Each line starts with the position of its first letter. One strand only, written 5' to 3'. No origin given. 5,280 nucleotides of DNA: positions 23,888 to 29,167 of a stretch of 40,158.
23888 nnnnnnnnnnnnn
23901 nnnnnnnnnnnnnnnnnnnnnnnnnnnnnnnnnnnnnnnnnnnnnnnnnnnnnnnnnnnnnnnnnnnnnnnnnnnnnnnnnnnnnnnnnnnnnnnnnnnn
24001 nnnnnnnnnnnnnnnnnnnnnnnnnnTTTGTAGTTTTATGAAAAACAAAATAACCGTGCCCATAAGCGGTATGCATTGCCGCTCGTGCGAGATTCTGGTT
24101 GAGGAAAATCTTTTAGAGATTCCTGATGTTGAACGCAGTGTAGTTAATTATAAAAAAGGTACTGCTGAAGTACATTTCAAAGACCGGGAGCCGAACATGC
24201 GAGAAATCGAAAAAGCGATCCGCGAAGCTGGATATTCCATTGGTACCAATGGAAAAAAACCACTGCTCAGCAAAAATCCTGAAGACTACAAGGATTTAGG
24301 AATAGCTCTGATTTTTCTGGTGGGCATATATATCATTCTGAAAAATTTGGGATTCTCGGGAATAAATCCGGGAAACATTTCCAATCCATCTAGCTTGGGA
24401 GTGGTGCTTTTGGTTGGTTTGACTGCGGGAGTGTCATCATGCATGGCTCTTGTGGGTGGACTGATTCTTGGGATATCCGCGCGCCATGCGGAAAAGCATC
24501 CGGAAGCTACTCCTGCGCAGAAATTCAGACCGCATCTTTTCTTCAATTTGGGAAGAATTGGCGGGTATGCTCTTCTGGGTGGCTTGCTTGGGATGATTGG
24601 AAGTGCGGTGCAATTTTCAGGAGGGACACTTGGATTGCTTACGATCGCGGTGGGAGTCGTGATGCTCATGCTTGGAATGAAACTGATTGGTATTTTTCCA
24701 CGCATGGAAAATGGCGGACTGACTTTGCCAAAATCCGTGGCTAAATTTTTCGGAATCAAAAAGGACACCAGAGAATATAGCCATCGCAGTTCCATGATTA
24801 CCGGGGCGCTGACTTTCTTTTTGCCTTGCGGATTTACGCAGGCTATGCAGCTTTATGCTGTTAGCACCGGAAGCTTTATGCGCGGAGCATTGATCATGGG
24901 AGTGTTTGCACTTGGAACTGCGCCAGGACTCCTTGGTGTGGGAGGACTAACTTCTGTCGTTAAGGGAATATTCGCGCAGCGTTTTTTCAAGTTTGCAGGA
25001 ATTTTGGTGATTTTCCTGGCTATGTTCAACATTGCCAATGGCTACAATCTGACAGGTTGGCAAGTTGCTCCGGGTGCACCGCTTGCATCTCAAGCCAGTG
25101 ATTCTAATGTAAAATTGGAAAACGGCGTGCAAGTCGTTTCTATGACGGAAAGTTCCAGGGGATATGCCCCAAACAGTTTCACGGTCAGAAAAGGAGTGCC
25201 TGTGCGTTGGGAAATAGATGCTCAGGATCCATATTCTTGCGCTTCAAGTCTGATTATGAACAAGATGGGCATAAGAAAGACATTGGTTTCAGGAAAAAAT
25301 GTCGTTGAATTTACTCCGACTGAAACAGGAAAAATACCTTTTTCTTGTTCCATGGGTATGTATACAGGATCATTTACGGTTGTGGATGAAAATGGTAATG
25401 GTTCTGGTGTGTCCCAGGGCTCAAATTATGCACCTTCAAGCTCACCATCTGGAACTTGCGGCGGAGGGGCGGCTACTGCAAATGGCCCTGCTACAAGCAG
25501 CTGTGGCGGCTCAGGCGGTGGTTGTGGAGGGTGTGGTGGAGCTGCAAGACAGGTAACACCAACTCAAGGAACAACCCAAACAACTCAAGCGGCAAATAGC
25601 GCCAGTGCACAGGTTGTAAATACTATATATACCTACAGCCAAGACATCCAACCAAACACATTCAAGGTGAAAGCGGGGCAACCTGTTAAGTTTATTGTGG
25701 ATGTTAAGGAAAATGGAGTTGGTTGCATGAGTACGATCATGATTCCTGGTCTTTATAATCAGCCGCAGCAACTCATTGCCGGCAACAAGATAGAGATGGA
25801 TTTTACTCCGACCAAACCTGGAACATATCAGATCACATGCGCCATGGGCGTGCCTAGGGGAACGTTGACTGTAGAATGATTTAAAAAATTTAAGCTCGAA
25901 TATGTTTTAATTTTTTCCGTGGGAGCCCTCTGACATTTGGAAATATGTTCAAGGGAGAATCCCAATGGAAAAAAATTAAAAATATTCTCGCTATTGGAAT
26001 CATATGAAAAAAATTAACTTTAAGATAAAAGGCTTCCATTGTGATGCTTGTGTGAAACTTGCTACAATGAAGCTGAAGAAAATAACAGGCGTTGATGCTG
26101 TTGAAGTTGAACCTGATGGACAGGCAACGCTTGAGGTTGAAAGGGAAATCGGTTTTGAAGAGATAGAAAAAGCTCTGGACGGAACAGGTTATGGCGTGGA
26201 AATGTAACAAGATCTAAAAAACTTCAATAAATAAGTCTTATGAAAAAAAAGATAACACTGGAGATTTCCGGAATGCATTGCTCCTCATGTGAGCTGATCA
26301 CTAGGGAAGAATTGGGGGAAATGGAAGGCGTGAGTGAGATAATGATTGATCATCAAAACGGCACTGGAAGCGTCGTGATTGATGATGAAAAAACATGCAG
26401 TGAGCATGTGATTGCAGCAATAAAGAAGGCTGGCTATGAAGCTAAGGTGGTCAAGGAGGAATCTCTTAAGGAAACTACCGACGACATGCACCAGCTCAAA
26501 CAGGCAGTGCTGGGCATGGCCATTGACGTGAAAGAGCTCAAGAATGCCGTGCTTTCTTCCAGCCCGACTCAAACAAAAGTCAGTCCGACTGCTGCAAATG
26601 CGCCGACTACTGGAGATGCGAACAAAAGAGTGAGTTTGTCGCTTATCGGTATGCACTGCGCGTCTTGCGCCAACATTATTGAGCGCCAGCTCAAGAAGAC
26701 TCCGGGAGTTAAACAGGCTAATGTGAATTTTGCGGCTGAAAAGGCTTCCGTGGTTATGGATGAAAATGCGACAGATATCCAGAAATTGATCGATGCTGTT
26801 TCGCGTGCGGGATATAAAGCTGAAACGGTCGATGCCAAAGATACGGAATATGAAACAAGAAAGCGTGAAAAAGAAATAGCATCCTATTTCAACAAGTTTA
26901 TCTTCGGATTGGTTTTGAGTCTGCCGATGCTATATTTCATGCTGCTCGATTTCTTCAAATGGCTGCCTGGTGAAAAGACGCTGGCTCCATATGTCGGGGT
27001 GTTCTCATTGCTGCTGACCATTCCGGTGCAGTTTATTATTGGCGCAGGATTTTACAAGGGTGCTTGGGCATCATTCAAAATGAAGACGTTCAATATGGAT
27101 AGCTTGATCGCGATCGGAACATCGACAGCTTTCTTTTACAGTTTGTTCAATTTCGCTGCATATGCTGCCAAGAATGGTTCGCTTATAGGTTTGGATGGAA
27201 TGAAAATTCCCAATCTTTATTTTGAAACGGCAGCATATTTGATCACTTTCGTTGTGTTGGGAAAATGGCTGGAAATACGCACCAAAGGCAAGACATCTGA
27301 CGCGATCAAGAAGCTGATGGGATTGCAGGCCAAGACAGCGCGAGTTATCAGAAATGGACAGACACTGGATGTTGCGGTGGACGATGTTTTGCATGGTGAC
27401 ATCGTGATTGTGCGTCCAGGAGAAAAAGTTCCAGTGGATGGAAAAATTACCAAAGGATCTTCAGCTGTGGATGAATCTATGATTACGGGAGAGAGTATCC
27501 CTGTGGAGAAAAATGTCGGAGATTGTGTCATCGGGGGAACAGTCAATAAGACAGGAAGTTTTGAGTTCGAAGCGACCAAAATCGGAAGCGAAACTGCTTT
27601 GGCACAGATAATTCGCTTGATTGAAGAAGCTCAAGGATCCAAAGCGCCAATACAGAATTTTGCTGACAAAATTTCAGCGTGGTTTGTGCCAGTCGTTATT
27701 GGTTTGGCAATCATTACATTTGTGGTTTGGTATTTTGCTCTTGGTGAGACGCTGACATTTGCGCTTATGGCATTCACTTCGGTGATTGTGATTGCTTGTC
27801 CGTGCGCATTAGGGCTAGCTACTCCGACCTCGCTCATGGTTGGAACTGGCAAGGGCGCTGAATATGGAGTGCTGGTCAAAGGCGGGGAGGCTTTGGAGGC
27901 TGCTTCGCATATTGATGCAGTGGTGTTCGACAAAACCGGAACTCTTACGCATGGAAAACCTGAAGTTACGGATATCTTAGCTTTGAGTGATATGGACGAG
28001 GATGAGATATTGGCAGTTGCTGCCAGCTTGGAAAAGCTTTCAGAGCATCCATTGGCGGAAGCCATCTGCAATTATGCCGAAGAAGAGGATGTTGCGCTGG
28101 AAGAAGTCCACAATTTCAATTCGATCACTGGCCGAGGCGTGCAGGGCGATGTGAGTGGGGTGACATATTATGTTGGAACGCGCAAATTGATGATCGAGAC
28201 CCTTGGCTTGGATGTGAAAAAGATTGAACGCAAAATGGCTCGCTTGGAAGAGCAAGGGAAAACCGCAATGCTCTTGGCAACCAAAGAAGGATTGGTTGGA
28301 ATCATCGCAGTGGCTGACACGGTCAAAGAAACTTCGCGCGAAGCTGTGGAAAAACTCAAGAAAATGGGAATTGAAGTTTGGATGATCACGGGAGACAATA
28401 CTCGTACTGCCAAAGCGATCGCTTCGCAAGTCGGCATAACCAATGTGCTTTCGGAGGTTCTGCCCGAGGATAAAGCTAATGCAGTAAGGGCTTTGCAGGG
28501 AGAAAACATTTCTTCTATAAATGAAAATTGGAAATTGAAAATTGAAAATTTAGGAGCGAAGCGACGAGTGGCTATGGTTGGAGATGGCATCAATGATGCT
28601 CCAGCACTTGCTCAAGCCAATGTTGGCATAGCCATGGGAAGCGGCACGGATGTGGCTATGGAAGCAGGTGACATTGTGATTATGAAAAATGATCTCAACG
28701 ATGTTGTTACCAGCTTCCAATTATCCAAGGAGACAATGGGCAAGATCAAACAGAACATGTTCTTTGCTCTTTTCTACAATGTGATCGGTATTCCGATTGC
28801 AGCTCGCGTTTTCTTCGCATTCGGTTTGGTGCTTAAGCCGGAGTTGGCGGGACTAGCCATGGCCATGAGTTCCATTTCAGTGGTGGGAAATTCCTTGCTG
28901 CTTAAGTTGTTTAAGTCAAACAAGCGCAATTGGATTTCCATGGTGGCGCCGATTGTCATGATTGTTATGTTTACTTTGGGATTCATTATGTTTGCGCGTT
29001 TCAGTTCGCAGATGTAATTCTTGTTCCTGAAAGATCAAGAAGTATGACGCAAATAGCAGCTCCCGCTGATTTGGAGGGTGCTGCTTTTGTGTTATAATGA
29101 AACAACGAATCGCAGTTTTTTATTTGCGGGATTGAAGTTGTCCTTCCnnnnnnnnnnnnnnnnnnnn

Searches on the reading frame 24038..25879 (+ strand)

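Call 46: search_protein_families(library=pfam, proteins=[window:24038-25879:+], max_evalue=0.00001)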
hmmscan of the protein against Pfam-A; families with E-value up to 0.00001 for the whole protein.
window:24038-25879:+ (613 aa): 3 families
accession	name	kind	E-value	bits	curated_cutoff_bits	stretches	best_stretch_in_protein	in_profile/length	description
PF13386.12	DsbD_2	-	2.9e-32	112.6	24.9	1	123-328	2-197/199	Cytochrome C biogenesis protein transmembrane region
PF13473.12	Cupredoxin_1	-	1.1e-22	80.4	27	2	518-612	13-104/104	Cupredoxin-like domain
PF00403.32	HMA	-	1e-14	55.1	24.8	1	6-66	1-61/62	Heavy-metal-associated domain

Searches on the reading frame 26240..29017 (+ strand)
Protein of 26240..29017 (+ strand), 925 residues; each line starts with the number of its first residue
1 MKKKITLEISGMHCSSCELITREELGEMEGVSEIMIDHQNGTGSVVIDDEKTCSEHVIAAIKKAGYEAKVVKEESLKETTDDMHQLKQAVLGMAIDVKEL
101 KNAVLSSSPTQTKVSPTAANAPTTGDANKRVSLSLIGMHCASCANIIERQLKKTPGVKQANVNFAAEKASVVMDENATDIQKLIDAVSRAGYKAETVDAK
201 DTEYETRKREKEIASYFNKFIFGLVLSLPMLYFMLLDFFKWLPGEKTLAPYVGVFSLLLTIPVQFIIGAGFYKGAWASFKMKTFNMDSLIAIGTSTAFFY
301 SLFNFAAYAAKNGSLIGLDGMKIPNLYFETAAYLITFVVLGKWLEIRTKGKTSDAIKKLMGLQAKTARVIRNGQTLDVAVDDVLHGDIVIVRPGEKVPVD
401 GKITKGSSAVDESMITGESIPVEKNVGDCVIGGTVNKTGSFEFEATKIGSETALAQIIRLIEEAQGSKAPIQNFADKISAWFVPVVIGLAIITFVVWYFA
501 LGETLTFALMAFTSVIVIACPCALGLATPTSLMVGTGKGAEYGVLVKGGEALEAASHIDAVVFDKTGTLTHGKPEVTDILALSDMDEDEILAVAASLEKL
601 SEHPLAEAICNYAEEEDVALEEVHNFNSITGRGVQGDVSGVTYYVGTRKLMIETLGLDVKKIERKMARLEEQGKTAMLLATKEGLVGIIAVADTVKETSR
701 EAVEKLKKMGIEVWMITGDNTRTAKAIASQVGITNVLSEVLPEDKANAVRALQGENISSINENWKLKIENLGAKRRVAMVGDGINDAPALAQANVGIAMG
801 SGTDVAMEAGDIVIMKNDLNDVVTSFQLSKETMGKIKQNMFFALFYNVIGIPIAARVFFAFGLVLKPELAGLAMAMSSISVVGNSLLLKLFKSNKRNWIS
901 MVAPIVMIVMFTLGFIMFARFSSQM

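Call 46: search_protein_families(library=pfam, proteins=[window:26240-29017:+], max_evalue=0.00001)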
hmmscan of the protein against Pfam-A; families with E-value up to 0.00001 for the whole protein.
window:26240-29017:+ (925 aa): 4 families
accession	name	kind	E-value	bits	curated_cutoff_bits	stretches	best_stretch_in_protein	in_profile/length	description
PF00122.25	E1-E2_ATPase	-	9.2e-61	205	28.1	1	362-540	2-179/181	E1-E2 ATPase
PF00702.32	Hydrolase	-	9.1e-39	134.3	26.4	1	558-794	1-191/191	haloacid dehalogenase-like hydrolase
PF00403.32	HMA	-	1.4e-26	93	24.8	2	134-193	3-62/62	Heavy-metal-associated domain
PF08282.18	Hydrolase_3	-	3.7e-07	30.6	20.9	0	774-820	203-249/255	haloacid dehalogenase-like hydrolase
